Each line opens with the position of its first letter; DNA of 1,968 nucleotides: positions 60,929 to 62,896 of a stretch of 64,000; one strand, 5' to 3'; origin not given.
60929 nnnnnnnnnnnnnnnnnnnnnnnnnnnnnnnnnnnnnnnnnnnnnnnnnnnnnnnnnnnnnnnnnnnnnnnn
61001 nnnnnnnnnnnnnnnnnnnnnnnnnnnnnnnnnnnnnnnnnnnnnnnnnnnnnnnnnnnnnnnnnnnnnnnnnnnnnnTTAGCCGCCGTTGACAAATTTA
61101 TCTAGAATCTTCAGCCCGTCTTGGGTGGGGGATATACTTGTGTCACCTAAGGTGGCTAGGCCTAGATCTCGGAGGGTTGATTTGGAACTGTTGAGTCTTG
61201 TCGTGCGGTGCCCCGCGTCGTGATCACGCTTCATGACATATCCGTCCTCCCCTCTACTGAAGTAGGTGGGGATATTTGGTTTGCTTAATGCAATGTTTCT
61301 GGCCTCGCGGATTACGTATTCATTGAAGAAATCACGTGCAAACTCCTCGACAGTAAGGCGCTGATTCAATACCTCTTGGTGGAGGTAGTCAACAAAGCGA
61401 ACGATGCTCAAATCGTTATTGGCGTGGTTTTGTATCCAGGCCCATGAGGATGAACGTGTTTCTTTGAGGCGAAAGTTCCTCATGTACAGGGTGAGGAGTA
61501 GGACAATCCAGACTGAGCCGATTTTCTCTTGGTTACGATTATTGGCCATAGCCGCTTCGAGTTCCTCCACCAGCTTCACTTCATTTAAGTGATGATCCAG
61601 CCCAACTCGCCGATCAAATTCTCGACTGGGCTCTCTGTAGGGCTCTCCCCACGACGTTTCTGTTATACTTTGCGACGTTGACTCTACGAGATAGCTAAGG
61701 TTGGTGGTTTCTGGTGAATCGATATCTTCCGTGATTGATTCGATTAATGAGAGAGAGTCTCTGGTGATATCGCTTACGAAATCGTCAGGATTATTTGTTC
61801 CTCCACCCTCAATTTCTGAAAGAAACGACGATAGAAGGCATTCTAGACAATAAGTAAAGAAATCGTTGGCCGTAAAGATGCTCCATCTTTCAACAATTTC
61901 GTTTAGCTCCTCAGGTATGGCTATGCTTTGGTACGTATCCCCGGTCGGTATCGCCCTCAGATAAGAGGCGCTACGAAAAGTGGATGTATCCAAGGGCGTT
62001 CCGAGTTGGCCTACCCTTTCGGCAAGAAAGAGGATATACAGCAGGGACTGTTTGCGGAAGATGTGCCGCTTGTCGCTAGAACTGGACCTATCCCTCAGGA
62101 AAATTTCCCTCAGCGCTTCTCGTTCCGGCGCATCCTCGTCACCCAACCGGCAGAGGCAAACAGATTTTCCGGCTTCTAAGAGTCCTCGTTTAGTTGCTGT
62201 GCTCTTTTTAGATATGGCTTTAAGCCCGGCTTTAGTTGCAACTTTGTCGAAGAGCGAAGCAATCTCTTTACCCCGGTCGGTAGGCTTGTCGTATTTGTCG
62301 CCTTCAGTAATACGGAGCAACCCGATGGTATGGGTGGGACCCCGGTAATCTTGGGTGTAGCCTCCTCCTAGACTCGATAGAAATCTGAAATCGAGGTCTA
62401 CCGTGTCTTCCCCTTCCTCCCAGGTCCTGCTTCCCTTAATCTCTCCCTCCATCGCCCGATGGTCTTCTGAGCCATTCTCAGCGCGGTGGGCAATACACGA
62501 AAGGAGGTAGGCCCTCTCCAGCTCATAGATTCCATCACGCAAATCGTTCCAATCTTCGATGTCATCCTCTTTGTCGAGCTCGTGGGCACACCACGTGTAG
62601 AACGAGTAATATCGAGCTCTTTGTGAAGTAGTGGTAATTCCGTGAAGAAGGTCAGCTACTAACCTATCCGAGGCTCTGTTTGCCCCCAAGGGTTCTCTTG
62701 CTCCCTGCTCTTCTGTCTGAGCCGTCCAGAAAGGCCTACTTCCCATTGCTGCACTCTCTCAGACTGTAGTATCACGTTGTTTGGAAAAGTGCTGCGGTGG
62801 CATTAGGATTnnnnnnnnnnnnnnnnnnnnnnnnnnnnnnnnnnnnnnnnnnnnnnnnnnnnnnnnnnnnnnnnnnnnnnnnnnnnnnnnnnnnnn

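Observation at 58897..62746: Low-GC two-gene operon: unrecognisable 555-aa protein + two-HKD PLD-family protein with a 400-aa extension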

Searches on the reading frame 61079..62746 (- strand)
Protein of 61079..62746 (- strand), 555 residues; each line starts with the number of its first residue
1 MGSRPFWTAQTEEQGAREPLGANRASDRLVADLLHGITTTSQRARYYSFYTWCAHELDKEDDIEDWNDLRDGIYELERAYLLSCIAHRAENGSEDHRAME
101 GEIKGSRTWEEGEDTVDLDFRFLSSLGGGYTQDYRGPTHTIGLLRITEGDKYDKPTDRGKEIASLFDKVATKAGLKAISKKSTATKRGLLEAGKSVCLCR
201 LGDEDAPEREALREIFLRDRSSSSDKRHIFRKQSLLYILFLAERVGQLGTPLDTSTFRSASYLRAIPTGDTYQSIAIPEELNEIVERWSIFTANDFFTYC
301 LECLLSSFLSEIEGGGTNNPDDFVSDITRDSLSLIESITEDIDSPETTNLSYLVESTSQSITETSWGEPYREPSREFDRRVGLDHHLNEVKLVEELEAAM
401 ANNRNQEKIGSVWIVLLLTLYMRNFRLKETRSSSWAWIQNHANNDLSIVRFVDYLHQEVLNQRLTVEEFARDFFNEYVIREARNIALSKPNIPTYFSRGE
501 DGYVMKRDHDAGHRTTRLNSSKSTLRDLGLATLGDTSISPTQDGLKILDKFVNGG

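Call 3: search_protein_families(library=pfam, proteins=[window:61079-62746:-], max_evalue=1)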
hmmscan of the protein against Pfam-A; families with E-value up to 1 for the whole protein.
window:61079-62746:- (555 aa): 0 families

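Call 4: search_protein_families(library=padloc, proteins=[window:61079-62746:-], max_evalue=1)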
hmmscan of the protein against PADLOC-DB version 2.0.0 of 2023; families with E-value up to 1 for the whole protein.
window:61079-62746:- (555 aa): 1 family
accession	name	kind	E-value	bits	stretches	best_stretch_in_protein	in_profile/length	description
PDLC03828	ZacA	-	0.00042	18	1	10-79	24-91/396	-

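Call 5: search_protein_families(library=ncbifam, proteins=[window:61079-62746:-], max_evalue=1)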
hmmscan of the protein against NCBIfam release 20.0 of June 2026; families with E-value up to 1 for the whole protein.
window:61079-62746:- (555 aa): 1 family
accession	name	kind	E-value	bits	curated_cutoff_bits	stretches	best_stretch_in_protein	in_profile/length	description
NF011964.0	PRK15435.1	equivalog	0.034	13.2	345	1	191-276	205-294/354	bifunctional DNA-binding transcriptional regulator/O6-methylguanine-DNA methyltransferase Ada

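Call 10: find_homologous_proteins(query=window:61079-62746:-)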
Query window:61079-62746:- (555 aa): 4 proteins with E <= 0.001 among 8000 candidates.
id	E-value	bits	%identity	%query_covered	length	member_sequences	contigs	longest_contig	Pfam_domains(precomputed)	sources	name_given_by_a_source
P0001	0.0e+0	1260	100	100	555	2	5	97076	-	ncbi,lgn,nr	ncbi:MAG: hypothetical protein MAG715_01027 [Methanonatronarchaeales archaeon]|nr:hypothetical prote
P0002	4.9e-61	225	29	96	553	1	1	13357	-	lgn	-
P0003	2.1e-32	131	26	98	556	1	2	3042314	-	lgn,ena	-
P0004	2.9e-11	61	26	54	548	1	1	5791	-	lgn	-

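Call 12: find_encoding_contigs(protein=P0002, flank=10000, max_places=3)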
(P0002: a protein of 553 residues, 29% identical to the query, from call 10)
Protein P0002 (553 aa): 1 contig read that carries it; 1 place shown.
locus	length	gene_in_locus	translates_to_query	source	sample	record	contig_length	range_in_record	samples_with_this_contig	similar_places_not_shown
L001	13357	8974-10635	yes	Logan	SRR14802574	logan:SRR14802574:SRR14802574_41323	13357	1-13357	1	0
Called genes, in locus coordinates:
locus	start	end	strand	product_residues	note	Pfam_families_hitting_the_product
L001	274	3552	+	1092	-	PF04313:HSDR_N (faint), PF02384:N6_Mtase, PF01170:UPF0020 (faint), PF20473:MmeI_Mtase, PF07669:Eco57I, PF12950:TaqI_C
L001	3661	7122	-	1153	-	PF13086:AAA_11, PF13604:AAA_30 (weak), PF13245:AAA_19, PF13086:AAA_11, PF13087:AAA_12, PF13091:PLDc_2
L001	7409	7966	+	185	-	-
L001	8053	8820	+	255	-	PF09810:Exo5 (faint), PF12705:PDDEXK_1 (weak)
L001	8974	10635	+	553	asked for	-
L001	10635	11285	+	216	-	-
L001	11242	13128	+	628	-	PF13091:PLDc_2 (weak)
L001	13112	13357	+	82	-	?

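Call 13: find_encoding_contigs(protein=P0003, flank=10000, max_places=3)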
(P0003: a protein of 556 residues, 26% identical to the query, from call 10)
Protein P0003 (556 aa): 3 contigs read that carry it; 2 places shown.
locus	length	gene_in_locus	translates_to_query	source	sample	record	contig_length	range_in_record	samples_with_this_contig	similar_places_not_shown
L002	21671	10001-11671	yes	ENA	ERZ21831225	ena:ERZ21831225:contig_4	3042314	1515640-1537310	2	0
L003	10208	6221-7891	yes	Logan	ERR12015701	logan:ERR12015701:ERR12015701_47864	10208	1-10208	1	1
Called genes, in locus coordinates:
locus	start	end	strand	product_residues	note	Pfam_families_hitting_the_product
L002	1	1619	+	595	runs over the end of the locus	PF24067:Beta-prop_BT_1020, PF22585:Sialidase-like_CBM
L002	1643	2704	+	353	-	PF00586:AIRS, PF02769:AIRS_C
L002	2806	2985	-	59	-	-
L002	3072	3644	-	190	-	-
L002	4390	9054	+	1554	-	PF07719:TPR_2 (faint)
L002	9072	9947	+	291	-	-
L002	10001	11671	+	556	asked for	-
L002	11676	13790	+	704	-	PF13091:PLDc_2 (weak)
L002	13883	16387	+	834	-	PF00933:Glyco_hydro_3, PF01915:Glyco_hydro_3_C, PF14310:Fn3-like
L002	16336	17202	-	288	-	PF00459:Inositol_P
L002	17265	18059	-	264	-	-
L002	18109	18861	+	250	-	PF00857:Isochorismatase (faint)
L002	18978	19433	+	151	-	PF01243:PNPOx_N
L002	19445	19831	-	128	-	PF14107:DUF4280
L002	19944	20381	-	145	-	PF00583:Acetyltransf_1, PF13508:Acetyltransf_7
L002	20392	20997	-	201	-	PF04167:DUF402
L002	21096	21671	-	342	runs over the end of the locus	PF01408:GFO_IDH_MocA, PF22725:GFO_IDH_MocA_C3 (weak), PF02894:GFO_IDH_MocA_C (faint)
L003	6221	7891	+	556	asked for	-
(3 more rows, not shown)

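Call 14: find_encoding_contigs(protein=P0004, flank=10000, max_places=3)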
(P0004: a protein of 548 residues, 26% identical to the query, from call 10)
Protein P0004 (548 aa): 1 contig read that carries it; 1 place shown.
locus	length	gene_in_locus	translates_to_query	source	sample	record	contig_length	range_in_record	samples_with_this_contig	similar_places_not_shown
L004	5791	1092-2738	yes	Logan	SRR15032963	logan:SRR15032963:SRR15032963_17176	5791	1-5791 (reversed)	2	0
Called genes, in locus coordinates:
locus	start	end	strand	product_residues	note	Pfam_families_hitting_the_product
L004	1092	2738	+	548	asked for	-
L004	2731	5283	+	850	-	PF13091:PLDc_2 (weak)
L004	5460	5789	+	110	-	?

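Call 19: search_protein_families(library=padloc, proteins=[P0002, P0003, P0004, L002:11676-13787:+, L004:2731-5280:+], max_evalue=0.1)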
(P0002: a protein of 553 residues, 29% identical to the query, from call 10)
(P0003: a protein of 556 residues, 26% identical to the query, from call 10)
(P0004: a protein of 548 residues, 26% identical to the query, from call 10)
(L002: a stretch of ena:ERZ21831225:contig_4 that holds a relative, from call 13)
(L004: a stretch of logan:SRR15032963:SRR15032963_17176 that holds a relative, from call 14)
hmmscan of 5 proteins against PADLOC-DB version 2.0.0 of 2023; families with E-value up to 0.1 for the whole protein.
P0002 (553 aa): 0 families

P0003 (556 aa): 1 family
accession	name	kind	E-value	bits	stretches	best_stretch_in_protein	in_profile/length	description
PDLC03828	ZacA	-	9.1e-08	30.1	1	13-80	27-92/396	-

P0004 (548 aa): 1 family
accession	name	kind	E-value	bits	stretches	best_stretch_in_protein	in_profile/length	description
PDLC03828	ZacA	-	0.0012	16.6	1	32-77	46-88/396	-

L002:11676-13787:+ (704 aa): 15 families
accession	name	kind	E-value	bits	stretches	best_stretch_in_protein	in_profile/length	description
PDLC03829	ZacB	-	1.9e-21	74.6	2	201-377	228-398/586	-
PDLC02614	DrmC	-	1.2e-10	39.3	2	20-118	38-132/153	DrmC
PDLC04553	PDC-M27B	-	1.7e-09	34.9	1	79-367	103-377/635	-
PDLC02707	PbeA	-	2.7e-09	34.2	2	256-313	120-178/672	PbeA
PDLC02704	PbeA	-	1.3e-06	25.2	2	82-124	132-175/682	PbeA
PDLC02606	DrmC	-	4.6e-06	24.5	1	182-325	34-169/182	DrmC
PDLC02588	DrmC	-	6.5e-05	20.7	1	82-116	191-222/256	DrmC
PDLC02585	DrmC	-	0.00018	19.2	1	233-316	155-229/253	DrmC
PDLC02901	DpdK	-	0.00019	19.2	1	83-125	118-156/173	DpdK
PDLC02703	PbeA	-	0.00024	17.8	1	77-122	132-178/626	PbeA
PDLC02595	DrmC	-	0.0011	16.7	0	229-321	163-254/269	DrmC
PDLC02607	DrmC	-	0.0015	15.9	0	267-319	197-241/265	DrmC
PDLC02587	DrmC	-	0.0028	14.7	0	252-317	185-241/267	DrmC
PDLC02706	PbeA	-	0.0038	13.8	0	99-127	144-172/722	PbeA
PDLC02608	DrmC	-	0.0061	14.4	1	268-317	92-137/162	DrmC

L004:2731-5280:+ (850 aa): 6 families
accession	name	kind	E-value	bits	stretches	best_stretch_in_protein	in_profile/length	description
PDLC03829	ZacB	-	2.2e-12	44.7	2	203-330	225-347/586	-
PDLC04553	PDC-M27B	-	1.6e-09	35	1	84-128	107-152/635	-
PDLC02614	DrmC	-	1.2e-05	23.2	1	84-123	100-136/153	DrmC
PDLC02707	PbeA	-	0.00052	16.7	1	83-120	135-173/672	PbeA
PDLC02901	DpdK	-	0.01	13.6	1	32-119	72-149/173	DpdK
PDLC03054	Specificity_I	-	0.051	10.1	1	472-576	137-241/401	Type I specificity subunit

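Call 20: search_protein_families(library=pfam, alignment_id=A1, max_evalue=1)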
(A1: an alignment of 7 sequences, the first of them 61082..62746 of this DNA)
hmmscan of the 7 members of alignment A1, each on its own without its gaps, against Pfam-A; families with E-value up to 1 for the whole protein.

A. member 1, window:61082-62746:- (555 aa): 0 families

B. families by the number of members that match (of 7 scanned): 9 families
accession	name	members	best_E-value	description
PF02517.21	Rce1-like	1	0.019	Type II CAAX prenyl endopeptidase Rce1-like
PF24622.1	TMP_4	1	0.047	Tape measure protein domain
PF21687.3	T2SSK_1st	1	0.071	Type II secretion system (T2SS), protein K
PF16314.11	DUF4954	1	0.074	Domain of unknown function (DUF4954)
PF12311.13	DUF3632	1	0.081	Protein of unknown function (DUF3632)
PF19888.4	DUF6361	1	0.12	Family of unknown function (DUF6361)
PF12627.12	PolyA_pol_RNAbd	1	0.15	Probable RNA and SrmB- binding site of polymerase A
PF21074.2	GDH_C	1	0.21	Glutamate dehydrogenase, C-terminal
PF23871.1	DUF7226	1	0.89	Domain of unknown function (DUF7226)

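Call 21: search_solved_structures(query=A1, max_evalue=1)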
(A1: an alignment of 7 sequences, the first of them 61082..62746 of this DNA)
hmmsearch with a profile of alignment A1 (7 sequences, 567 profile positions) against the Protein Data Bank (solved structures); distinct sequences matched with E-value up to 1: 1.
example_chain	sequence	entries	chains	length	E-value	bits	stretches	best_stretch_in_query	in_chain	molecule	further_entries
5xyi_T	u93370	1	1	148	0.36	12.7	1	485-565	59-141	Ribosomal protein S19e, putative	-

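Call 22: find_homologous_proteins(query=A1, max_evalue=0.001)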
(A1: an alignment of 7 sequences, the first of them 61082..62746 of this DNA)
Query A1 (7 sequences) (555 aa, profile of the alignment): 5 proteins with E <= 0.001 among 8000 candidates.
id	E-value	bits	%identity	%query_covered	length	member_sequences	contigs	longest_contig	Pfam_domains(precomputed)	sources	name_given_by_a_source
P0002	6.0e-222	757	29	96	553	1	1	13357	-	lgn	-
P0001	1.5e-218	745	100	100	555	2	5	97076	-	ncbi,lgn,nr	ncbi:MAG: hypothetical protein MAG715_01027 [Methanonatronarchaeales archaeon]|nr:hypothetical prote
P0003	3.8e-203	694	26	98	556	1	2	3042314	-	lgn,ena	-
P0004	2.1e-175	603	26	54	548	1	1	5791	-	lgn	-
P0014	4.8e-8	50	31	29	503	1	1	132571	-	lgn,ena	-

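Call 24: find_encoding_contigs(protein=P0014, flank=8000, max_places=2)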
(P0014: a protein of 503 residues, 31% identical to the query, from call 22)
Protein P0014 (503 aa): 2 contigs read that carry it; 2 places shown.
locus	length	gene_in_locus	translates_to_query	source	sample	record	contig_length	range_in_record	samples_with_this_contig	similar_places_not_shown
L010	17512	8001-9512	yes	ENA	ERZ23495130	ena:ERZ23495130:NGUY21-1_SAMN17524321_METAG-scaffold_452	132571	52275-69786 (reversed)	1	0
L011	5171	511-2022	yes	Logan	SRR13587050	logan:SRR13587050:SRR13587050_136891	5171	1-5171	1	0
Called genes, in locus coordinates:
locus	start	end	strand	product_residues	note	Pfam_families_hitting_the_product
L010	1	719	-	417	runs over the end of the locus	PF02515:CoA_transf_3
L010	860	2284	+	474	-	PF00884:Sulfatase, PF01663:Phosphodiest (faint), PF16347:SGSH_C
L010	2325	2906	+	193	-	-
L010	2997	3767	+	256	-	-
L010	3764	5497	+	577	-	PF02776:TPP_enzyme_N, PF00205:TPP_enzyme_M, PF02775:TPP_enzyme_C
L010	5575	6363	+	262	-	PF00561:Abhydrolase_1, PF12697:Abhydrolase_6, PF12146:Hydrolase_4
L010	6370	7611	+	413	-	PF00296:Bac_luciferase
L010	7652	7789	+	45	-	-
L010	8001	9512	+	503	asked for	-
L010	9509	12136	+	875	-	PF13091:PLDc_2 (faint)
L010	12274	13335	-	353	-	PF00296:Bac_luciferase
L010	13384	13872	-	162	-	-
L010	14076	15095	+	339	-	PF00389:2-Hacid_dh, PF02826:2-Hacid_dh_C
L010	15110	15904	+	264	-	PF03328:HpcH_HpaI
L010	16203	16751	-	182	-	PF11351:GTA_holin_3TM (weak)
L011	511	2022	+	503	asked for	-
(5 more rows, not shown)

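Call 33: search_protein_representatives(alignment_id=A2)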
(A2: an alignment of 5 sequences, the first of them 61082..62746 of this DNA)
Query: 5 sequences, 553 profile positions. Proteins with E-value up to 0.001 (for the whole library): 2689; up to 1e-10: 1647; up to 1e-30: 682. The best 150 are listed.
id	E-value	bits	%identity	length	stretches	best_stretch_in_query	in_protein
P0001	3.4e-231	785.4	-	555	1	1-552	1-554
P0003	1.6e-224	763.4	-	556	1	1-552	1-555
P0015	1.3e-159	549.2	-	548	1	1-549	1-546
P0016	3.8e-142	491.5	-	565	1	3-550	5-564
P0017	5.7e-129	448.0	-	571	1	3-549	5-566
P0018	3.7e-125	435.4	-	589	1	3-547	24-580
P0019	3.9e-125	435.4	-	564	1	1-550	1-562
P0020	1.0e-121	424.0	-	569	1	1-550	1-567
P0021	1.4e-118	413.8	-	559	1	4-549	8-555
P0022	1.7e-116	406.9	-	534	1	1-546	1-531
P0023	2.0e-116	406.6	-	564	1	1-549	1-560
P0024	1.4e-101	357.6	-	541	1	1-548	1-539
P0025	2.4e-101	356.8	-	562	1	3-552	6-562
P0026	1.1e-100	354.6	-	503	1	3-543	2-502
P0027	1.4e-97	344.4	-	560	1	4-550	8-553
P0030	1.3e-87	311.5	-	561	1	3-548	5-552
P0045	2.9e-80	287.2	-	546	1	1-549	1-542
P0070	1.7e-73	264.9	-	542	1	4-543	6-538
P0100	2.8e-69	251.0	-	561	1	1-546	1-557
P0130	1.7e-64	235.2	-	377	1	1-333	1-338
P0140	1.1e-63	232.5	-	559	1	1-550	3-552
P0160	1.2e-61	225.7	-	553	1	1-548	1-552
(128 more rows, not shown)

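Call 34: search_protein_families(library=pfam, proteins=[P0015, P0016, P0019, P0024, P0030, P0045, P0070, P0100, P0130, P0160], max_evalue=0.1)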
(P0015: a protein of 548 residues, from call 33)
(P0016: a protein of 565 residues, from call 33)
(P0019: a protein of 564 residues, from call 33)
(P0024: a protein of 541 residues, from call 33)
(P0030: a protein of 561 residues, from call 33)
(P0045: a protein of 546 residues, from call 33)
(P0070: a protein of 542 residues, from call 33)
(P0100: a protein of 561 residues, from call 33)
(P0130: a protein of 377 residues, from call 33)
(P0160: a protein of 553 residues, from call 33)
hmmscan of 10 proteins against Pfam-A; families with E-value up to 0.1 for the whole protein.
P0015 (548 aa): 0 families

P0016 (565 aa): 0 families

P0019 (564 aa): 1 family
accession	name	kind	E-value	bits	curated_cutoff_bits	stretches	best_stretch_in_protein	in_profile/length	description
PF14947.12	HTH_45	-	0.026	15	25.5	0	527-563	35-71/77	Winged helix-turn-helix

P0024 (541 aa): 0 families

P0030 (561 aa): 0 families

P0045 (546 aa): 1 family
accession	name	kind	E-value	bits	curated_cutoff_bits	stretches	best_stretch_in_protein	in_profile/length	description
PF14947.12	HTH_45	-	0.019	15.4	25.5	0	517-543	44-70/77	Winged helix-turn-helix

P0070 (542 aa): 0 families

P0100 (561 aa): 0 families

P0130 (377 aa): 0 families

P0160 (553 aa): 2 families
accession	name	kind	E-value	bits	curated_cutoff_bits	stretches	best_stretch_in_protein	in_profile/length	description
PF14947.12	HTH_45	-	0.00012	22.5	25.5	1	515-553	31-69/77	Winged helix-turn-helix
PF25213.1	HVO_A0261_N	-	0.045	14.1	35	0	523-551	44-72/86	HVO_A0261 N-terminal domain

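Call 35: search_protein_families(library=padloc, proteins=[P0015, P0016, P0019, P0024, P0030, P0045, P0070, P0100, P0130, P0160], max_evalue=0.1)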
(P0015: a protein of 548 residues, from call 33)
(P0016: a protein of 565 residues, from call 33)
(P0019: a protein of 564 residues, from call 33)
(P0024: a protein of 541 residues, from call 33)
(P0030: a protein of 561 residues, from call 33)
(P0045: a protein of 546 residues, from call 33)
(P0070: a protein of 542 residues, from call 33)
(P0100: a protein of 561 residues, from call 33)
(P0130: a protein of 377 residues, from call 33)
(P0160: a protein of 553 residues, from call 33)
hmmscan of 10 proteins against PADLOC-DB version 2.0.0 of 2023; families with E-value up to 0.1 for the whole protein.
P0015 (548 aa): 1 family
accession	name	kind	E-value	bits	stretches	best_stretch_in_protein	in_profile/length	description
PDLC03828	ZacA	-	0.0031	15.1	1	32-64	46-75/396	-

P0016 (565 aa): 0 families

P0019 (564 aa): 1 family
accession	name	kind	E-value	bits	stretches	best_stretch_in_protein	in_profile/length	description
PDLC03828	ZacA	-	1.7e-08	32.5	1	14-79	28-93/396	-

P0024 (541 aa): 1 family
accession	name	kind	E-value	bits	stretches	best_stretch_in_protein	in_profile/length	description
PDLC03828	ZacA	-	0.0037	14.9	1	15-93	30-106/396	-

P0030 (561 aa): 1 family
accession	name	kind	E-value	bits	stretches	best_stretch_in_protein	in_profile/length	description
PDLC03828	ZacA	-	0.0021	15.7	1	20-111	32-114/396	-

P0045 (546 aa): 1 family
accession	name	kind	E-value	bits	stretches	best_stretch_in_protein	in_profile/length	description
PDLC03828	ZacA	-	4.9e-06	24.4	1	14-87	28-99/396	-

P0070 (542 aa): 0 families

P0100 (561 aa): 1 family
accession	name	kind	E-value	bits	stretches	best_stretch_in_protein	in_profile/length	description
PDLC03828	ZacA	-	0.0014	16.3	1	32-63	46-77/396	-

P0130 (377 aa): 1 family
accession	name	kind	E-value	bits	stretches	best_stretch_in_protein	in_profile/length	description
PDLC03828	ZacA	-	0.0023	15.6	1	33-75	47-87/396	-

P0160 (553 aa): 1 family
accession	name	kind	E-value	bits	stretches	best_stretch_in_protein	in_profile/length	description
PDLC03828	ZacA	-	0.00011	19.9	1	31-78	45-89/396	-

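Call 36: list_cluster_members(proteins=[P0015, P0016, P0019, P0024, P0030, P0045, P0070, P0100, P0140, P0160])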
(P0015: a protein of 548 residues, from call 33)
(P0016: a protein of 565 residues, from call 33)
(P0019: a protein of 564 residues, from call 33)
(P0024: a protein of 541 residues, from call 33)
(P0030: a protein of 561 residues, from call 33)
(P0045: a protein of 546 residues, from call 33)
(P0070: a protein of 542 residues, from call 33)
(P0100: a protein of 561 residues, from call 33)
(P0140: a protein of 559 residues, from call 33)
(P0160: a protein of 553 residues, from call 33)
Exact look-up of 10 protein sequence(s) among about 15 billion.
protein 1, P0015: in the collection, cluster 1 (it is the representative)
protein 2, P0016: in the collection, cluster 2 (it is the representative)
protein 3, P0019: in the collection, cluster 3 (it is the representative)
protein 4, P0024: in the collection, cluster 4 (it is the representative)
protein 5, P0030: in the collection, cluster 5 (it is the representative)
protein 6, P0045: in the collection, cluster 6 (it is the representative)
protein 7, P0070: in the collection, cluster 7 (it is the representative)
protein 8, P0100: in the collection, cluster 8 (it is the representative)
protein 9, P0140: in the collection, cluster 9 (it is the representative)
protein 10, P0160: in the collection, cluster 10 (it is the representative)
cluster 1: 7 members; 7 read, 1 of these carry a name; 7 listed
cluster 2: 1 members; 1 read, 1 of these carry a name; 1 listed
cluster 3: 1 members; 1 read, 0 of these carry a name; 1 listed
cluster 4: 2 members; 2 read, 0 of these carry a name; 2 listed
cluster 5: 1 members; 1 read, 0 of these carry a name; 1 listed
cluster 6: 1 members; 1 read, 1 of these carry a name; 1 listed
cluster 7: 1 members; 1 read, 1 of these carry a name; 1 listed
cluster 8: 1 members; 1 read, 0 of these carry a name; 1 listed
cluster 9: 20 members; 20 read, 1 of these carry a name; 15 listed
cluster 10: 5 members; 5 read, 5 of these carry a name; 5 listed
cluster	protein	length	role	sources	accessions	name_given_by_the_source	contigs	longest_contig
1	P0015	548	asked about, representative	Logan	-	-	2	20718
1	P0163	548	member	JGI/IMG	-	hypothetical protein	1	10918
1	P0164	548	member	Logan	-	-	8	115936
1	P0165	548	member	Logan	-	-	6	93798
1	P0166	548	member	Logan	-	-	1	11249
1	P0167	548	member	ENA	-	-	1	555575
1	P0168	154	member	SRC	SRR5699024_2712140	-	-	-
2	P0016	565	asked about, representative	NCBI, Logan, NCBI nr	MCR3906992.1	MAG: hypothetical protein NUK62_08225 [Tenericutes bacterium] | hypothetical protein [Mycoplasmatota bacterium]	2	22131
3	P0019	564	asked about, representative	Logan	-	-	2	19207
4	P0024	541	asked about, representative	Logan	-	-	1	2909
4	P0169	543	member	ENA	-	-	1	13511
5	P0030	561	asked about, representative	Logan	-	-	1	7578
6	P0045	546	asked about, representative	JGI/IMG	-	hypothetical protein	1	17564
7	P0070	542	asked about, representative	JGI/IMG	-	hypothetical protein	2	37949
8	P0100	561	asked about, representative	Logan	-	-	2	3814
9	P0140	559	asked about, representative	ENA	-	-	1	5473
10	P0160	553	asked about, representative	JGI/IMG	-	hypothetical protein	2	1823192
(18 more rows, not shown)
